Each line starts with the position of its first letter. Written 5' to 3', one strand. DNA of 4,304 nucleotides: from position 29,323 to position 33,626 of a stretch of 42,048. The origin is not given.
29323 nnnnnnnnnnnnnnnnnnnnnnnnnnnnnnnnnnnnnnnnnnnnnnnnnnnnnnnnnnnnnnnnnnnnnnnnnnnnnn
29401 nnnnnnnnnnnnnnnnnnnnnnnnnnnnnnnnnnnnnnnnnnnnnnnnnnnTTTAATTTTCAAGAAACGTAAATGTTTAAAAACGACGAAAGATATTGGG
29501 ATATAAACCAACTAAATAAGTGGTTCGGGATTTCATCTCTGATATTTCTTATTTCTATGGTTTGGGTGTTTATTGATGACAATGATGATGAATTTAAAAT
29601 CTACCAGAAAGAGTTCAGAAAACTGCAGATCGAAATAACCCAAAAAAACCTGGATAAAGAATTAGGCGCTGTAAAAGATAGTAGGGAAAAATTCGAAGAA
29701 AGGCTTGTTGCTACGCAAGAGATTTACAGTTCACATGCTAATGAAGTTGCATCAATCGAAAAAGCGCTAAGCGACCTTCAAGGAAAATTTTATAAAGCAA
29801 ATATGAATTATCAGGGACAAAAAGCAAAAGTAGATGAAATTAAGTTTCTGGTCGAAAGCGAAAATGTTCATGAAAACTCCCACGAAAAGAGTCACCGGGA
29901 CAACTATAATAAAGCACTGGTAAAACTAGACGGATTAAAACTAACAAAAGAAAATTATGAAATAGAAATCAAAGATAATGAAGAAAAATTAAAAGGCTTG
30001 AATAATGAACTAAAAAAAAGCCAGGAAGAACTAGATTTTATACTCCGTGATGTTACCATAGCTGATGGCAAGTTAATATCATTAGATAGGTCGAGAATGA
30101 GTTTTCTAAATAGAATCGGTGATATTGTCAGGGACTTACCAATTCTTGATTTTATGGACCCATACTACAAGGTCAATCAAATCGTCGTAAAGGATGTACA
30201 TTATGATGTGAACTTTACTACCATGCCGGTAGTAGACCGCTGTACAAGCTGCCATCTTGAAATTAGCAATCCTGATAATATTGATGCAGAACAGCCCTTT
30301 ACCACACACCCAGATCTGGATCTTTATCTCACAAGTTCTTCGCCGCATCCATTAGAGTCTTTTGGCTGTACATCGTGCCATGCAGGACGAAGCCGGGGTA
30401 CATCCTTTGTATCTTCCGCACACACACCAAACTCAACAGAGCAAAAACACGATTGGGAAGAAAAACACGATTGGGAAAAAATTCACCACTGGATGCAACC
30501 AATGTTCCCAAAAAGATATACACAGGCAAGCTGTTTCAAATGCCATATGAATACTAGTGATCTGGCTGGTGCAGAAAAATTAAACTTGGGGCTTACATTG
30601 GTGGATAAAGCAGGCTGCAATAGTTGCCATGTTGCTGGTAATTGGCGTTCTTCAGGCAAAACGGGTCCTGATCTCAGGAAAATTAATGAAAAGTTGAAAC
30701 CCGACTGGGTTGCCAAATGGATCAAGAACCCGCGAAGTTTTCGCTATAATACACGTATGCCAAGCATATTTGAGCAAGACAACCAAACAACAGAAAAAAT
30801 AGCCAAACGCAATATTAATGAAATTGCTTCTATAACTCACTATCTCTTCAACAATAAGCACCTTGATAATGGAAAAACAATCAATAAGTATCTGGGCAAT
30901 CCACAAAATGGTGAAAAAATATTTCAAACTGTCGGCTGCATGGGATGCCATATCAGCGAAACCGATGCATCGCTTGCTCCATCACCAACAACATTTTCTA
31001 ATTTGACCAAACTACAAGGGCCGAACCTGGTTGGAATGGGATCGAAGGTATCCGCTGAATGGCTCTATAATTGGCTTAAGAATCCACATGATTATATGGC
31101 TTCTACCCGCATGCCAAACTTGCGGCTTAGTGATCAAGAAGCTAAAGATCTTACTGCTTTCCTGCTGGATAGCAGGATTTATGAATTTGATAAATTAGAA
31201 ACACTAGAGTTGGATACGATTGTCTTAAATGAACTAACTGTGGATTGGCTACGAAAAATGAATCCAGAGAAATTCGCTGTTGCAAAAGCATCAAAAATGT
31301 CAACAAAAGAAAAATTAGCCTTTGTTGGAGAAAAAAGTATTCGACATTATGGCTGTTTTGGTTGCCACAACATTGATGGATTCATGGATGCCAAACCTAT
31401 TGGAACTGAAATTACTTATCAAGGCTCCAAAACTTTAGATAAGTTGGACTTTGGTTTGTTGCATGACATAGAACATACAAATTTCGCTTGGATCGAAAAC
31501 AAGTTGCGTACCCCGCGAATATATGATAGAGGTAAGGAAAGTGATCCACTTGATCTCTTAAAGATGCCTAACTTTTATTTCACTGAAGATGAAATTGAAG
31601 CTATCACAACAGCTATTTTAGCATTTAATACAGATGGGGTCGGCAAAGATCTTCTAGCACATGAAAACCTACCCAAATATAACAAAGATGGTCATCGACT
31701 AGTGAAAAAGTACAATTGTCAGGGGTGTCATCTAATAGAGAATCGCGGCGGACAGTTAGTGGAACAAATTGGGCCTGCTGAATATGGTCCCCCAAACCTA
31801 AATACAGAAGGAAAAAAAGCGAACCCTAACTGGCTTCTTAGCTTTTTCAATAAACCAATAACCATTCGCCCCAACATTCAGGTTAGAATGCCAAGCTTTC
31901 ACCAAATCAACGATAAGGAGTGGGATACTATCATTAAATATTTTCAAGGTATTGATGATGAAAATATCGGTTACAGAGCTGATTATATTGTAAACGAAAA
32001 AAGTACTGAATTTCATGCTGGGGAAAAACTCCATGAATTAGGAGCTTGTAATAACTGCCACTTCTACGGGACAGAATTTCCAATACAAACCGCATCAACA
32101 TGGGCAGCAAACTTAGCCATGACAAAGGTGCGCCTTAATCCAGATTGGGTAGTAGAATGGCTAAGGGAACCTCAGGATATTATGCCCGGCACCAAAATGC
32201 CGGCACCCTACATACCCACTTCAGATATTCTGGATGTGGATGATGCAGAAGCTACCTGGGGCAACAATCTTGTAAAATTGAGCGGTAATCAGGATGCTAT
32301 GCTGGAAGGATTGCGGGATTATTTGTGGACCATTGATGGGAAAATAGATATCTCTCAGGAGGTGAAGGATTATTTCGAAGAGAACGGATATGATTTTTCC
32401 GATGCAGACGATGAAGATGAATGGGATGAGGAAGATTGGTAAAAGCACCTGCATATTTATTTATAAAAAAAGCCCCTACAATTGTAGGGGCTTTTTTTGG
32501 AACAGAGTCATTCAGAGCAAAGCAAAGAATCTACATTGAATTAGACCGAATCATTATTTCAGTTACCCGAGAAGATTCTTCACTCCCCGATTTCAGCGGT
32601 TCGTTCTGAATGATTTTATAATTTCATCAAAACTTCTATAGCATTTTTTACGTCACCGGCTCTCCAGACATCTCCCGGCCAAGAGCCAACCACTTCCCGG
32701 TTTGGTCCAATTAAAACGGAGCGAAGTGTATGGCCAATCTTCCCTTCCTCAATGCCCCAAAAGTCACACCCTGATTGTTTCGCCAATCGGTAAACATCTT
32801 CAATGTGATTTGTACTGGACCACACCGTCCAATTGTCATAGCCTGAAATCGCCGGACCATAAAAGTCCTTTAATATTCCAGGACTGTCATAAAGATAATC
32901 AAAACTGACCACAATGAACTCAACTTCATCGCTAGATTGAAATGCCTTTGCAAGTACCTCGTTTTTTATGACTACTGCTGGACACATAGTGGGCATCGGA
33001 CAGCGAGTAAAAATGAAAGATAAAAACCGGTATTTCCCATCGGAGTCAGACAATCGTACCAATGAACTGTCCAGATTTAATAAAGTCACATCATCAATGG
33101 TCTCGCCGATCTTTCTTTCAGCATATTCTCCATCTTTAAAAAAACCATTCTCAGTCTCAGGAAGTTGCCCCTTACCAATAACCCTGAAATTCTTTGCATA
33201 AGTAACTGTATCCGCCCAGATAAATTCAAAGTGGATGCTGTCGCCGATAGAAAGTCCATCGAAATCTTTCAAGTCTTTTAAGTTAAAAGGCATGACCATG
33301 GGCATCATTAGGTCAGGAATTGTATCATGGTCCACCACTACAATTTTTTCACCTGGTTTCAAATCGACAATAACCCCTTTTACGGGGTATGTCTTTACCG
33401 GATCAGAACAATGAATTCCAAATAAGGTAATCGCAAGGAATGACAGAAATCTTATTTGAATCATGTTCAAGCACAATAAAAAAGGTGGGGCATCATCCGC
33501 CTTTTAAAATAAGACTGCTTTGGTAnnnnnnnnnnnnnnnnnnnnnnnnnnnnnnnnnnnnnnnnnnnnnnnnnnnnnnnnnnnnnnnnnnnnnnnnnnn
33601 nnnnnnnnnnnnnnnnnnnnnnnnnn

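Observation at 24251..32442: Ten-gene operon for a b6f-like Rieske/cytochrome b complex with uncharacterised accessory subunits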

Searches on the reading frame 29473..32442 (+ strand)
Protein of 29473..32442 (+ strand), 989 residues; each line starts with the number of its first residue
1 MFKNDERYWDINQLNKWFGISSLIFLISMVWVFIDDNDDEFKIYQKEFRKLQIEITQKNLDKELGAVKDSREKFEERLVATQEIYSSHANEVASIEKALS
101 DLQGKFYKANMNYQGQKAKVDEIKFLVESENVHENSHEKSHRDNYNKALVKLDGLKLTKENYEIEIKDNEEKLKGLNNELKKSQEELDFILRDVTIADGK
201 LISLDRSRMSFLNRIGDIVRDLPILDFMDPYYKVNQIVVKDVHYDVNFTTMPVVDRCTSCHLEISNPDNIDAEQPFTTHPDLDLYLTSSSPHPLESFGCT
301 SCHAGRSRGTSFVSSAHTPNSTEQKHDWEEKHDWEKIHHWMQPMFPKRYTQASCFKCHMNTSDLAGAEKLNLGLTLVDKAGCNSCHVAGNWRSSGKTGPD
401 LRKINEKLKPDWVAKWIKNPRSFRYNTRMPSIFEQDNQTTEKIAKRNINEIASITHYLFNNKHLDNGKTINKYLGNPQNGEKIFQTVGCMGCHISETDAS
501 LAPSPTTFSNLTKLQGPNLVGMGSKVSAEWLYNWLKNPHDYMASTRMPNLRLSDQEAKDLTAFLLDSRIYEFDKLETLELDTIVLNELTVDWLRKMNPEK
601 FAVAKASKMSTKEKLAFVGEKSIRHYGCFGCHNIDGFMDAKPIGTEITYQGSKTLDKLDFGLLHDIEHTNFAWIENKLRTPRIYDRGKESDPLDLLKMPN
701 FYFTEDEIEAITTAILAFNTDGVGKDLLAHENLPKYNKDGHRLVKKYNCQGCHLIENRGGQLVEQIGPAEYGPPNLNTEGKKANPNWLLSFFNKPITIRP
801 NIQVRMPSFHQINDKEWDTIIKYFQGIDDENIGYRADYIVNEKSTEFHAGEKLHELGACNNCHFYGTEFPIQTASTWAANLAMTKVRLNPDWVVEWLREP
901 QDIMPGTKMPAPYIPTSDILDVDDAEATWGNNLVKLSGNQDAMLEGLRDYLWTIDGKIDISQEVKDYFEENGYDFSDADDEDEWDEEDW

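Call 3: search_protein_families(library=pfam, proteins=[window:29473-32442:+], max_evalue=0.01)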
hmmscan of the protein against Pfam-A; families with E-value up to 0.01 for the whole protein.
window:29473-32442:+ (989 aa): 8 families
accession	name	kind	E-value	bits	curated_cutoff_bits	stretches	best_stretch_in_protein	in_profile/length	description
PF00034.26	Cytochrom_C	-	1.4e-20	74.9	21.3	1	478-565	2-87/90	Cytochrome c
PF13442.11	Cytochrome_CBB3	-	1e-17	64.6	27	2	738-823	4-67/68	Cytochrome C oxidase, cbb3-type, subunit III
PF02433.20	FixO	-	4.3e-14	53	29.6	2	390-448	96-154/219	Cytochrome C oxidase, mono-heme subunit/FixO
PF14537.11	Cytochrom_c3_2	-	1.7e-05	25.7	25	0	336-387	11-65/79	Cytochrome c3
PF14522.11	Cytochrome_C7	-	6.7e-05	23.1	24.8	0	295-386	12-66/67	Cytochrome c7 and related cytochrome c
PF13435.11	Cytochrome_C554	-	0.00014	23.2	20.8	1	299-386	2-83/84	Cytochrome c554 and c-prime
PF02085.21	Cytochrom_CIII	-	0.0016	19.2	22.9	0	296-386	30-101/101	Class III cytochrome C family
PF22113.1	Mtrc-MtrF_II-IV_dom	-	0.003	17.5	30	0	244-306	110-166/176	Outer membrane cytochrome MtrC/MtrF-like, domains II/IV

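Call 4: search_protein_families(library=ncbifam, proteins=[window:29473-32442:+], max_evalue=0.01)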
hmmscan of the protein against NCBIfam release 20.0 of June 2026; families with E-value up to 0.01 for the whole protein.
window:29473-32442:+ (989 aa): 13 families
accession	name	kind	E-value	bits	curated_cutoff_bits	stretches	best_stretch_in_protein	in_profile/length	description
TIGR04485.1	thiosulf_SoxX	equivalog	3.6e-17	62.8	61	2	379-459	2-76/78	sulfur oxidation c-type cytochrome SoxX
NF011055.0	PRK14487.1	subfamily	6.4e-16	58.5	218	2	349-436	63-147/212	cbb3-type cytochrome c oxidase subunit II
NF040971.1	cytc_ExtS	equivalog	3.4e-14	52.7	100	0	525-563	223-261/262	selenite/tellurite reduction operon c-type cytochrome lipoprotein ExtS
TIGR00781.1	ccoO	equivalog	3.8e-11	43.1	200.65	1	388-433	94-139/232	cytochrome-c oxidase, cbb3-type subunit II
NF045773.1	cytochro_C550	exception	6.3e-10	39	125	0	379-439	57-109/118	cytochrome c550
NF011053.0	PRK14485.1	subfamily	1.2e-07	30.4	1080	0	349-449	546-644/716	putative bifunctional cbb3-type cytochrome c oxidase subunit I/II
NF011054.0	PRK14486.1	equivalog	2.5e-07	30.5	447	1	349-437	58-144/294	putative bifunctional cbb3-type cytochrome c oxidase subunit II/cytochrome c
NF045774.1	cytochro_C551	exception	4.5e-06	26.6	118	0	379-436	47-96/110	cytochrome c551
TIGR02603.1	CxxCH_TIGR02603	domain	0.00024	21.1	68.15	0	379-420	12-50/134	putative heme-binding domain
NF050122.1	bc1_QcrC_actin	exception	0.0004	19.8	200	0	427-496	84-154/253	cytochrome bc1 complex diheme cytochrome c subunit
NF045713.1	CxxCH_16_HmcA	equivalog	0.0008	18.1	400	1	250-498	128-360/541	sulfate respiration complex hexadecaheme cytochrome HmcA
TIGR02169.1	SMC_prok_A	equivalog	0.0026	15.5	729.4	1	37-189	321-474/1165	chromosome segregation protein SMC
TIGR04404.1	RiPP_SkfA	equivalog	0.0065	16.4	45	0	479-505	18-48/53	sporulation killing factor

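Call 13: find_homologous_proteins(query=window:29473-32442:+, max_evalue=1e-10)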
Query window:29473-32442:+ (989 aa): 414 proteins with E <= 1e-10 among 8000 candidates; the best 120 are listed.
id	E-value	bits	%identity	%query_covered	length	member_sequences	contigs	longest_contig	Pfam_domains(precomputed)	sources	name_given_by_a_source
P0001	0.0e+0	2339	100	100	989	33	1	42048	PF14537.12,PF02433.21,PF13442.12,PF00034.27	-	-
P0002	0.0e+0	2330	99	100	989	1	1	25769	PF14537.12,PF02433.21,PF13442.12,PF00034.27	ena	-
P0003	0.0e+0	2327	99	100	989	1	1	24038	PF14537.12,PF02433.21,PF13442.12,PF00034.27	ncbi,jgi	-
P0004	0.0e+0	2324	99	100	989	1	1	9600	PF14537.12,PF02433.21,PF13442.12,PF00034.27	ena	-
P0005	0.0e+0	2324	99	100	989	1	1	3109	PF14537.12,PF02433.21,PF13442.12,PF00034.27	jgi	-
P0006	0.0e+0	2323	99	100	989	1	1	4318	PF14537.12,PF02433.21,PF13442.12,PF00034.27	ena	-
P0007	0.0e+0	2322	99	100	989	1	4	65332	PF14537.12,PF02433.21,PF13442.12,PF00034.27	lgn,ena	-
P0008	0.0e+0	2321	99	100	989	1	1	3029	PF14537.12,PF02433.21,PF13442.12,PF00034.27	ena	-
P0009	0.0e+0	2318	99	100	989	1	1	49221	PF14537.12,PF02433.21,PF13442.12,PF00034.27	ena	-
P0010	0.0e+0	2040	85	99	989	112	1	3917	PF02433.21,PF13442.12,PF00034.27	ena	-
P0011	0.0e+0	1738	72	99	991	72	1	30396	PF02433.21,PF13442.12,PF00034.27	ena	-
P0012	0.0e+0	1712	71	99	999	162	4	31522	PF02433.21,PF13442.12,PF00034.27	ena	-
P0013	0.0e+0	1689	70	99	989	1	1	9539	PF02433.21,PF13442.12,PF00034.27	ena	-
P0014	0.0e+0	1688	70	99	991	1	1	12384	PF02433.21,PF13442.12,PF00034.27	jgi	-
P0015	0.0e+0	1683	69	99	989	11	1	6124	PF02433.21,PF13442.12,PF00034.27,PF22113.2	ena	-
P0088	0.0e+0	1379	59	99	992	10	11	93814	PF02433.21,PF13442.12,PF00034.27,PF14522.12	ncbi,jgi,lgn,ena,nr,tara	ncbi:MAG: c-type cytochrome [Rhodobacteraceae bacterium]|jgi:cbb3-type cytochrome oxidase cytochrome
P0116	0.0e+0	1242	52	99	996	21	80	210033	PF14495.12,PF02433.21,PF13442.12,PF00034.27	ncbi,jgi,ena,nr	ncbi:MAG: c-type cytochrome [Candidatus Marinimicrobia bacterium]|jgi:cytochrome c2|nr:c-type cytoch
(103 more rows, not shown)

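Call 14: find_encoding_contigs(protein=P0116, flank=10000, max_places=3)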
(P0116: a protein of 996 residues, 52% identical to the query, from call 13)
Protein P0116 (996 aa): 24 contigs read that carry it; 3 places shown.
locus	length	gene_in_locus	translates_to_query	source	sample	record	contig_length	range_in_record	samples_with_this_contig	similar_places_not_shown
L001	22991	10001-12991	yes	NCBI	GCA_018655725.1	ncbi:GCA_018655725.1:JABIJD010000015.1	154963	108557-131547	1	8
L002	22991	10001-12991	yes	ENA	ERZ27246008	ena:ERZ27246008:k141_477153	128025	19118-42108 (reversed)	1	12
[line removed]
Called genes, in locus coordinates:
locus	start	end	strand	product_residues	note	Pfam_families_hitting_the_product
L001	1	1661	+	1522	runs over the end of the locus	PF00501:AMP-binding, PF23562:AMP-binding_C_3, PF00583:Acetyltransf_1 (weak), PF13673:Acetyltransf_10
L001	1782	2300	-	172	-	PF04238:DUF420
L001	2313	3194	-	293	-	PF01040:UbiA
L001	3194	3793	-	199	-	PF00578:AhpC-TSA (weak), PF02630:SCO1-SenC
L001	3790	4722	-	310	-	PF02628:COX15-CtaA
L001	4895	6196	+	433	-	-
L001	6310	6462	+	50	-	-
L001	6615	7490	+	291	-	PF02985:HEAT (faint), PF13646:HEAT_2 (weak), PF03130:HEAT_PBS (faint), PF13646:HEAT_2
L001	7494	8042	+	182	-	PF00355:Rieske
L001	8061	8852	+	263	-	PF00033:Cytochrome_B, PF14358:DUF4405 (weak), PF13631:Cytochrom_B_N_2, PF00033:Cytochrome_B (weak)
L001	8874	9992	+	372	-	PF00032:Cytochrom_B_C (weak)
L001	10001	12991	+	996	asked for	PF02433:FixO (faint), PF13442:Cytochrome_CBB3 (faint), PF14495:Cytochrom_C550 (faint), PF00034:Cytochrom_C (weak)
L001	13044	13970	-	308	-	PF11604:CusF_Ec, PF02630:SCO1-SenC (weak)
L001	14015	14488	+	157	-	-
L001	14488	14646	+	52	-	-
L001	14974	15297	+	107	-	PF13183:Fer4_8 (faint), PF13187:Fer4_9 (faint), PF14697:Fer4_21 (weak), PF25160:LdpA_Fe-S-bd (faint), PF12797:Fer4_2 (weak), PF13237:Fer4_10 (faint), PF00037:Fer4 (weak), PF12838:Fer4_7, +1 more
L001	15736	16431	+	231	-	PF13620:CarboxypepD_reg, PF14686:fn3_3 (weak)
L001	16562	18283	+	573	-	PF00115:COX1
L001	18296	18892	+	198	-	PF00510:COX3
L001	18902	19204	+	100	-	PF03626:COX4_pro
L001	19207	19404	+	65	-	-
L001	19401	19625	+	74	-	-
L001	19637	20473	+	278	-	PF00116:COX2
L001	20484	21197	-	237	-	PF00027:cNMP_binding, PF13545:HTH_Crp_2, PF00325:Crp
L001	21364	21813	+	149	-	PF02082:Rrf2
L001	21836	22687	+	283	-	PF00116:COX2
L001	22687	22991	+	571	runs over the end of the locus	PF00115:COX1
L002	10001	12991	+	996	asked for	PF02433:FixO (faint), PF13442:Cytochrome_CBB3 (faint), PF14495:Cytochrom_C550 (faint), PF00034:Cytochrom_C (weak)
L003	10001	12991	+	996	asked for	PF02433:FixO (faint), PF13442:Cytochrome_CBB3 (faint), PF14495:Cytochrom_C550 (faint), PF00034:Cytochrom_C (weak)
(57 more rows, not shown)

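Call 15: find_encoding_contigs(protein=P0088, flank=10000, max_places=3)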
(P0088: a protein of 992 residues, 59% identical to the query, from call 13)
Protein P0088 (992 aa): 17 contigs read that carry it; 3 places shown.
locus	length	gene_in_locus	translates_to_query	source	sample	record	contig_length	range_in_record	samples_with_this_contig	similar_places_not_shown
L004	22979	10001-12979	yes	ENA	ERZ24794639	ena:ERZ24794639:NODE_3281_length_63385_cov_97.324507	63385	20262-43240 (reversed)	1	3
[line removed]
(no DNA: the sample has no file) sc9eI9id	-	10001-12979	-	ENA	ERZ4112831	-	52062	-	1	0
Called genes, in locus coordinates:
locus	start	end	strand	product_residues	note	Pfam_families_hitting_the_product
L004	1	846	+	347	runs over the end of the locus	PF02661:Fic, PF12728:HTH_17 (faint)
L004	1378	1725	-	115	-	-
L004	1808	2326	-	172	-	PF04238:DUF420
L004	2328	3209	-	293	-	PF01040:UbiA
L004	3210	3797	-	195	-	PF00578:AhpC-TSA (weak), PF08534:Redoxin, PF02630:SCO1-SenC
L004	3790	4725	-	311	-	PF02628:COX15-CtaA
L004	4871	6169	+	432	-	-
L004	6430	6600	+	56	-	-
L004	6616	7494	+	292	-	PF02985:HEAT (faint), PF13646:HEAT_2, PF03130:HEAT_PBS (faint), PF13646:HEAT_2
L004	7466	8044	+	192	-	PF00355:Rieske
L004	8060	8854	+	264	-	PF00033:Cytochrome_B, PF14358:DUF4405, PF13631:Cytochrom_B_N_2, PF00033:Cytochrome_B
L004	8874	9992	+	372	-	PF00032:Cytochrom_B_C (weak)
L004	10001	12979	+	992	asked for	PF14522:Cytochrome_C7 (faint), PF00034:Cytochrom_C (faint), PF02433:FixO (faint), PF13442:Cytochrome_CBB3 (weak)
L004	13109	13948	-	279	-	PF11604:CusF_Ec, PF02630:SCO1-SenC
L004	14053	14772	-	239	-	PF14686:fn3_3 (weak), PF13620:CarboxypepD_reg (weak)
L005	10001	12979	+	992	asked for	PF14522:Cytochrome_C7 (faint), PF00034:Cytochrom_C (faint), PF02433:FixO (faint), PF13442:Cytochrome_CBB3 (weak)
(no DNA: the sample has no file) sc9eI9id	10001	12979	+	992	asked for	PF14522:Cytochrome_C7 (faint), PF00034:Cytochrom_C (faint), PF02433:FixO (faint), PF13442:Cytochrome_CBB3 (weak)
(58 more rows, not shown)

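Call 26: search_solved_structures(query=window:29473-32442:+, max_evalue=0.01)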
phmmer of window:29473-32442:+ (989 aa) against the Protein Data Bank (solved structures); distinct sequences matched with E-value up to 0.01: 2.
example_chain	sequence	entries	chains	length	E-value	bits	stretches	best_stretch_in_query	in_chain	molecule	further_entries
2l4d_A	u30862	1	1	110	0.00029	22.1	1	379-458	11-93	SCO1/SenC family protein/cytochrome c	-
1ccr_A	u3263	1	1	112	0.003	18.8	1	475-566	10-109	CYTOCHROME C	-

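Call 79: predict_structure(alignment_id=A4)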
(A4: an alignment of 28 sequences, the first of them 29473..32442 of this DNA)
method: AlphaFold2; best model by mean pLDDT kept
length: 989 residues; sequences in the alignment: 28
mean_pLDDT: 51.7   pTM: 0.34
mean pLDDT of the five models: 51.7, 50.8, 50.2, 46.1, 43.9
residues with pLDDT >= 90: 26; 70-90: 258; 50-70: 171; < 50: 534
segments of 3 or more residues with pLDDT < 50: 1-38, 134-138, 208-210, 212-319, 331-397, 428-437, 505-508, 639-673, 680-703, 713-732, 748-813, 827-916, 927-930, 940-961, 963-965, 970-989
pLDDT, mean of each block of 10 residues (from residue 1): 34 39 44 43 56 70 78 87 86 88 85 81 74 54 84 89 88 84 81 70 55 47 38 29 25 25 36 34 34 30 23 34 57 38 23 22 24 23 23 41 78 82 58 51 81 86 68 87 70 56 49 56 83 83 63 87 87 82 88 74 86 89 62 53 31 27 30 50 36 33 51 42 31 55 50 25 26 26 29 27 25 52 50 30 30 25 30 27 31 40 32 42 52 53 41 34 48 40 33
secondary structure, 60 per line:
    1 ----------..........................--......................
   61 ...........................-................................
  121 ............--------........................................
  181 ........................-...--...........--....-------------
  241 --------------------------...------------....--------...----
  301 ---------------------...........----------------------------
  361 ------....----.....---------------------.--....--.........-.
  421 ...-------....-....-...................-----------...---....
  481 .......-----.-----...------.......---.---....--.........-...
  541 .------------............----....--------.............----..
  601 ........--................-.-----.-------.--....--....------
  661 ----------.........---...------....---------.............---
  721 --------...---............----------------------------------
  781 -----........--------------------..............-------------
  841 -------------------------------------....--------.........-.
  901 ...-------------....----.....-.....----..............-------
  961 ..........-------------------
elements in order (helices of 4 or more, strands of 3 or more residues): H11-36 H39-87 H89-132 H141-204 H211-221 H224-227 H282-285 H322-332 H367-370 H375-379 H404-407 H410-418 H420-423 H431-434 H436-439 H441-459 H477-487 H508-514 H522-525 H528-536 H538-541 H554-565 H570-573 H582-594 H599-608 H611-626 E645-648 E651-654 H671-679 H692-695 H705-717 H735-746 H786-793 H814-827 H878-881 H890-898 H900-903 H917-920 H925-929 H931-935 H940-953 H961-970

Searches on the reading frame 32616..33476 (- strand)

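Call 10: search_protein_families(library=pfam, proteins=[window:32616-33476:-], max_evalue=0.001)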
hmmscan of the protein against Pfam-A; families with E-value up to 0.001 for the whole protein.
window:32616-33476:- (286 aa): 2 families
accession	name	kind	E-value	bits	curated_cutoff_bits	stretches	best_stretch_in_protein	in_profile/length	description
PF11604.15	CusF_Ec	-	2.2e-12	47.1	27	1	29-88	1-61/72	Copper binding periplasmic protein CusF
PF02630.20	SCO1-SenC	-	8.4e-07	29.5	22.8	1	131-207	5-80/134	SCO1/SenC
